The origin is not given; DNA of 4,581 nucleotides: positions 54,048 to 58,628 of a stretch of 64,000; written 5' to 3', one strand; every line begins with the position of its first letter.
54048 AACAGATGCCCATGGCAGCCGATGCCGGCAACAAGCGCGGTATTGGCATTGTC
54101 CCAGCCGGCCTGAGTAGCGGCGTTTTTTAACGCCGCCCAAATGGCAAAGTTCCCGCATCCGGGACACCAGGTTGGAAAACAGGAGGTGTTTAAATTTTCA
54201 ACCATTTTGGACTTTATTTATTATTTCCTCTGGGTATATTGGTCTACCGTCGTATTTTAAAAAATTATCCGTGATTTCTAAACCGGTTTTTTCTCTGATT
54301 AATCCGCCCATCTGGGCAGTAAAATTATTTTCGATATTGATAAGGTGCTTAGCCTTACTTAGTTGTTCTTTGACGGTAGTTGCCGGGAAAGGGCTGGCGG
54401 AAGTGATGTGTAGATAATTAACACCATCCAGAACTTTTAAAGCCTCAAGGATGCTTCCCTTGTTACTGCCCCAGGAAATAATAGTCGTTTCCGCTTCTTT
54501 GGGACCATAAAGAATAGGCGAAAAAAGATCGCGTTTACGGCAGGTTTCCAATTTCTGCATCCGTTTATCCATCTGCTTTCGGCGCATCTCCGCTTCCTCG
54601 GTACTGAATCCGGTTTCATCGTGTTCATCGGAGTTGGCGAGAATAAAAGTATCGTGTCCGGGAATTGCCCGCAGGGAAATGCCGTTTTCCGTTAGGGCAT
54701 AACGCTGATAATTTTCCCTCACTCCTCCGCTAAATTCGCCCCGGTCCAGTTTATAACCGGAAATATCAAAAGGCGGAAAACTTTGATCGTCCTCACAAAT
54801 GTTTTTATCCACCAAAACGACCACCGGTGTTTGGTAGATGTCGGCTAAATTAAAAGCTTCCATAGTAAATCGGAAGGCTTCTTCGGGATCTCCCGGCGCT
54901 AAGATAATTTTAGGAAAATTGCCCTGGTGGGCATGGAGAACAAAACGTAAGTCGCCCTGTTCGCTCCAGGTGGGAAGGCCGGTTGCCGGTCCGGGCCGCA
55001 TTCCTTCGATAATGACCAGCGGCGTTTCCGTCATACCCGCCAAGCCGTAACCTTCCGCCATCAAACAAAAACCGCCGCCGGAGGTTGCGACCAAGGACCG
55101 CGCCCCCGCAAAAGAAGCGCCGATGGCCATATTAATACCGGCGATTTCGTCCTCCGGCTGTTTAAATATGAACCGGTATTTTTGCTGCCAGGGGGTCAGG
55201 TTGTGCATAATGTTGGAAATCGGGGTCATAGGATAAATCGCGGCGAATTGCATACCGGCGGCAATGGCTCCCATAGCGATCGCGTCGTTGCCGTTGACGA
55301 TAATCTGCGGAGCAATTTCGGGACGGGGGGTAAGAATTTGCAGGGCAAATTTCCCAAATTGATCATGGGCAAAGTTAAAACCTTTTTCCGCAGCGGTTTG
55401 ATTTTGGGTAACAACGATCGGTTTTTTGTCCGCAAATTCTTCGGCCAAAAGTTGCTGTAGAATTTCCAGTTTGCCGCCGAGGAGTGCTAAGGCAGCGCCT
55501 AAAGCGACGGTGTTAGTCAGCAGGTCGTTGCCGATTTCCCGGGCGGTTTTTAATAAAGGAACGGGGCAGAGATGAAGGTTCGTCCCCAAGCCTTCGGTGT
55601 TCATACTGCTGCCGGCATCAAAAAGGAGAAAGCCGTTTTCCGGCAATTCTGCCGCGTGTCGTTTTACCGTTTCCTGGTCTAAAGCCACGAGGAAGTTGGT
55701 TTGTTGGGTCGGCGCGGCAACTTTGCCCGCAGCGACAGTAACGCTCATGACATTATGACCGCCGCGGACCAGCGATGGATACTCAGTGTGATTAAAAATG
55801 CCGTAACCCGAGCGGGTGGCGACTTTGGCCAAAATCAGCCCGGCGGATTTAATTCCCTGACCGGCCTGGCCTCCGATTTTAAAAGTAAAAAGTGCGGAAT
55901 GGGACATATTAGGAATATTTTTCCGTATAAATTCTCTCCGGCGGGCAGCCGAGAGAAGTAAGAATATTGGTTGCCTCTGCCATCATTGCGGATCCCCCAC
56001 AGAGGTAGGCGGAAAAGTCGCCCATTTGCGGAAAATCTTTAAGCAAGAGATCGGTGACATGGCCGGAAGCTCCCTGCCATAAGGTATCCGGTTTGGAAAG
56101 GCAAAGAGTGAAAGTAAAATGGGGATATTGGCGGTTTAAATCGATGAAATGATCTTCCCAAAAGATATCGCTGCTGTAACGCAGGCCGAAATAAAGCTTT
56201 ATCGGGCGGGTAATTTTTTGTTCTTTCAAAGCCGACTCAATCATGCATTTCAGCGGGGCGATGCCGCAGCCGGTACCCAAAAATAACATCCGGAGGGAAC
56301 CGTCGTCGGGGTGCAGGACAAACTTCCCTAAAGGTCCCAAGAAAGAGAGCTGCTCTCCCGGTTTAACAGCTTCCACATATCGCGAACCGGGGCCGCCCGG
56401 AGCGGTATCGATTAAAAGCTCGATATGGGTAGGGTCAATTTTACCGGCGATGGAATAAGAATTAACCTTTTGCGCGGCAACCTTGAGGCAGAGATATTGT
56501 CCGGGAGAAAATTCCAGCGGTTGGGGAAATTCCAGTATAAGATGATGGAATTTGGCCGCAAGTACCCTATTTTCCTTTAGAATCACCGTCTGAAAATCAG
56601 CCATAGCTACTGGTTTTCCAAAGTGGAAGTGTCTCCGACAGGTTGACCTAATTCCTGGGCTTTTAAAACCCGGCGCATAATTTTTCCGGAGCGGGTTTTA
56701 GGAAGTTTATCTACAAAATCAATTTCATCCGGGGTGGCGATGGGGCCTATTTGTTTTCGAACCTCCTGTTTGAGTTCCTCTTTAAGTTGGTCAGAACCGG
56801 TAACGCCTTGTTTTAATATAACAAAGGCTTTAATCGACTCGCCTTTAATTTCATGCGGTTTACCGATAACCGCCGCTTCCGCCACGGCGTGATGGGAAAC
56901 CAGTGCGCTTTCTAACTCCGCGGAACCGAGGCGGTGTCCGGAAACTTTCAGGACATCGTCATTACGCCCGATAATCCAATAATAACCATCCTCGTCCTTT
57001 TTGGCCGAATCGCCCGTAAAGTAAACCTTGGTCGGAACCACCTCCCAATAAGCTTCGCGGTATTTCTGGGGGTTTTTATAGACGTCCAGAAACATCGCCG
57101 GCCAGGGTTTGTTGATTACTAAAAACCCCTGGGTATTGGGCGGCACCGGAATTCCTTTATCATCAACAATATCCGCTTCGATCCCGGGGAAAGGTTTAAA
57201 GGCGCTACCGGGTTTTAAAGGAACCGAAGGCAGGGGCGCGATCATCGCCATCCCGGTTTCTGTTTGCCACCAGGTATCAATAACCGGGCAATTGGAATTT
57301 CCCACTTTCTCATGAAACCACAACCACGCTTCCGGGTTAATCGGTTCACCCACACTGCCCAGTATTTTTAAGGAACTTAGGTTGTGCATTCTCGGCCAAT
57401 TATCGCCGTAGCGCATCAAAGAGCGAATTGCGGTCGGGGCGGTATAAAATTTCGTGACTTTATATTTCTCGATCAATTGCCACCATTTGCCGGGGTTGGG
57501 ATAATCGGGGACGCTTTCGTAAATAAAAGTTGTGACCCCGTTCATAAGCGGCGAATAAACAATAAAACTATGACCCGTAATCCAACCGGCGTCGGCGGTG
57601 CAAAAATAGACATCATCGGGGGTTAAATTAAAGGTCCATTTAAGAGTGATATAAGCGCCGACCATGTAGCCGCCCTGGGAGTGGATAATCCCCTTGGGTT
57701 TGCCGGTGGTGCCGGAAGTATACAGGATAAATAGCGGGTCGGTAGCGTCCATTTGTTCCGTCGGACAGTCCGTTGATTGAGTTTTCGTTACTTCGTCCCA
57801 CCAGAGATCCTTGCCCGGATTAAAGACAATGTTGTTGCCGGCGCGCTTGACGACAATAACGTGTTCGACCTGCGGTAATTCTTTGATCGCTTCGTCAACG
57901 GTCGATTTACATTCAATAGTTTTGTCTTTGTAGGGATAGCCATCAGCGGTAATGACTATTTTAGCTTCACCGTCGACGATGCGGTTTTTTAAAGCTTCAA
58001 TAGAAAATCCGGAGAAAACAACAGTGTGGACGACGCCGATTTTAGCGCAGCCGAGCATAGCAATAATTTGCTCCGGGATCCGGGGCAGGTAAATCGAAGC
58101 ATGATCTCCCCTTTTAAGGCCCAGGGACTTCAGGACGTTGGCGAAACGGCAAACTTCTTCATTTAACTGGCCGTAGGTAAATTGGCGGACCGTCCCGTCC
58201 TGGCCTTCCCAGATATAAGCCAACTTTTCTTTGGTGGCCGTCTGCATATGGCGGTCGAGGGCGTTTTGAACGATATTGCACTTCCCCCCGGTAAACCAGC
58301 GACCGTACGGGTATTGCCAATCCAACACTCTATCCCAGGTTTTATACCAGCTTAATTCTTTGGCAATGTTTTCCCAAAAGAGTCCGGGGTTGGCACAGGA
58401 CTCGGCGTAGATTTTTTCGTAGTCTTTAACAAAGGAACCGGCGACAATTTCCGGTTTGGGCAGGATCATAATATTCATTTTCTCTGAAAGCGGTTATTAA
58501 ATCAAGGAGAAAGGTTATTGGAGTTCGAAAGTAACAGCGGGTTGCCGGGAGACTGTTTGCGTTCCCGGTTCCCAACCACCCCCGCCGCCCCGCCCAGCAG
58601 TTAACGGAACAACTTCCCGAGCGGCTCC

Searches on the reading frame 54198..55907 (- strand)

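Call 62: search_protein_families(library=ncbifam, proteins=[window:54198-55907:-], max_evalue=1e-10)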
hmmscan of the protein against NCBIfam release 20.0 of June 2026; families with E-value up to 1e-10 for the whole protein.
window:54198-55907:- (569 aa): 8 families
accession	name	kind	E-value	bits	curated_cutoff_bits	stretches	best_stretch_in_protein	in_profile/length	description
TIGR03710.1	OAFO_sf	subfamily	7.7e-187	622.3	482.75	1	7-565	2-560/561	2-oxoacid:acceptor oxidoreductase subunit alpha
NF041170.1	Oxoac_fdxalpha_Archa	equivalog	2.8e-137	458.7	800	2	130-567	168-620/636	2-oxoacid:ferredoxin oxidoreductase subunit alpha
NF006412.0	PRK08659.1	equivalog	2.9e-71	240.7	411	1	203-567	7-374/378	2-oxoacid:acceptor oxidoreductase subunit alpha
NF007206.0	PRK09627.1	equivalog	1.9e-66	224.6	579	1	201-567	3-373/375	2-oxoglutarate synthase subunit alpha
NF005507.0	PRK07119.1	subfamily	2.8e-40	138.2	399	1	201-369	4-172/352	3-methyl-2-oxobutanoate dehydrogenase subunit VorB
TIGR03336.1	IOR_alpha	equivalog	3.9e-19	68.4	650.9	1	205-371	6-166/595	indolepyruvate ferredoxin oxidoreductase subunit alpha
NF040682.1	PorA_Arch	equivalog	5.7e-15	55.1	550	1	202-541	4-334/387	pyruvate synthase subunit PorA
NF006232.0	PRK08366.1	equivalog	4.9e-11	41.9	646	0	201-319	7-126/394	2-ketoisovalerate ferredoxin oxidoreductase subunit alpha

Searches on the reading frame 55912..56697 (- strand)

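Call 58: search_protein_families(library=pfam, proteins=[window:55912-56697:-], max_evalue=0.01)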
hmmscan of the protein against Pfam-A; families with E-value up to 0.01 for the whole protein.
window:55912-56697:- (262 aa): 2 families
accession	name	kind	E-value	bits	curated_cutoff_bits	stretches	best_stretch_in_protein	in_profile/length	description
PF00175.26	NAD_binding_1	-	2.8e-18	67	22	1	139-242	1-107/109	Oxidoreductase NAD-binding domain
PF00970.30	FAD_binding_6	-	5.2e-09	36.8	21.1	1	53-126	17-97/99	Oxidoreductase FAD-binding domain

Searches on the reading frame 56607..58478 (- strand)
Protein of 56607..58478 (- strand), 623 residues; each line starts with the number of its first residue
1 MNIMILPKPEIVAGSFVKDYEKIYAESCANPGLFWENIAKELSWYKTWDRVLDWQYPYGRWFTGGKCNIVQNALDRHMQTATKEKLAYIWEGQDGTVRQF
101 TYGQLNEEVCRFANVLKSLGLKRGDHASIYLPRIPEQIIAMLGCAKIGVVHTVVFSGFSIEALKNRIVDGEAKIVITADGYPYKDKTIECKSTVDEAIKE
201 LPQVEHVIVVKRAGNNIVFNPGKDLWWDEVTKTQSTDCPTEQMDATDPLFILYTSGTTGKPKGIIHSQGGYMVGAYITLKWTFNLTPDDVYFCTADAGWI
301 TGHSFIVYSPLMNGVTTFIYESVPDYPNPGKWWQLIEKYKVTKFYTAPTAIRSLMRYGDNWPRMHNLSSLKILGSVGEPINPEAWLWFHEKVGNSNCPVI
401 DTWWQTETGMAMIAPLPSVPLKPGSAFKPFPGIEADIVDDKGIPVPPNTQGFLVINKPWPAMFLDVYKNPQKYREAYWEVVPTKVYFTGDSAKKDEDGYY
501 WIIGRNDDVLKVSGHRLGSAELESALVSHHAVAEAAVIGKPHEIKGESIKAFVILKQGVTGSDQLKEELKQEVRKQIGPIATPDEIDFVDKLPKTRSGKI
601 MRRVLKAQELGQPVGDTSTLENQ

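Call 62: search_protein_families(library=ncbifam, proteins=[window:56607-58478:-], max_evalue=1e-10)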
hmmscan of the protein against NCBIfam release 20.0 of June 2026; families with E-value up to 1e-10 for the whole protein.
window:56607-58478:- (623 aa): 89 families (the best 25 are shown)
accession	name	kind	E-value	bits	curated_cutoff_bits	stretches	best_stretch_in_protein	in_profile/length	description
NF001208.0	PRK00174.1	subfamily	1.8e-278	925.3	657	1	17-622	26-634/649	acetate--CoA ligase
TIGR02188.1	Ac_CoA_lig_AcsA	equivalog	8.7e-271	899.7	724.95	1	18-622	5-619/629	acetate--CoA ligase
NF003313.0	PRK04319.1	equivalog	1.8e-181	604.3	729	1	60-621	36-573/574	acetate--CoA ligase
NF007815.0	PRK10524.1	equivalog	7.7e-172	573.1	955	1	18-622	2-616/629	propionate--CoA ligase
TIGR02316.1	propion_prpE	equivalog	2e-157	525.6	827.4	1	19-622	2-615/628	propionate--CoA ligase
NF002937.0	PRK03584.1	subfamily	1.5e-110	370.3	639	1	17-617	35-636/657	acetoacetate--CoA ligase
NF047394.1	AcylCoAsynMbcS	equivalog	2e-94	317.1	850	1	67-610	12-521/525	acyl-CoA synthetase MbcS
TIGR01217.1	ac_ac_CoA_syn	equivalog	4.1e-87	292.8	520.9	1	14-622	31-637/652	acetoacetate--CoA ligase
NF004837.0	PRK06187.1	subfamily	5e-79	265.9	476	1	72-608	12-521/531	long-chain-fatty-acid--CoA ligase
TIGR02262.1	benz_CoA_lig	subfamily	6e-65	219.9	375.25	1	66-606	2-506/508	benzoate-CoA ligase family protein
NF005714.0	PRK07529.1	subfamily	4.8e-62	210.2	632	1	86-611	49-578/640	acyl-CoA synthetase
NF006182.0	PRK08316.1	subfamily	2.3e-59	201.3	663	1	69-608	12-516/523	fatty acyl-CoA synthetase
NF006181.0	PRK08314.1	subfamily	2e-58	198.1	705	1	98-610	48-555/563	long-chain-fatty-acid--CoA ligase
NF005947.1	PRK08008.1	equivalog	2.7e-55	188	651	1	80-606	18-518/518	crotonobetaine/carnitine-CoA ligase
TIGR03098.1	ligase_PEP_1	hypoth_equivalog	9.7e-55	186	592.35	1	98-607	24-516/517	acyl-CoA ligase (AMP-forming), exosortase A system-associated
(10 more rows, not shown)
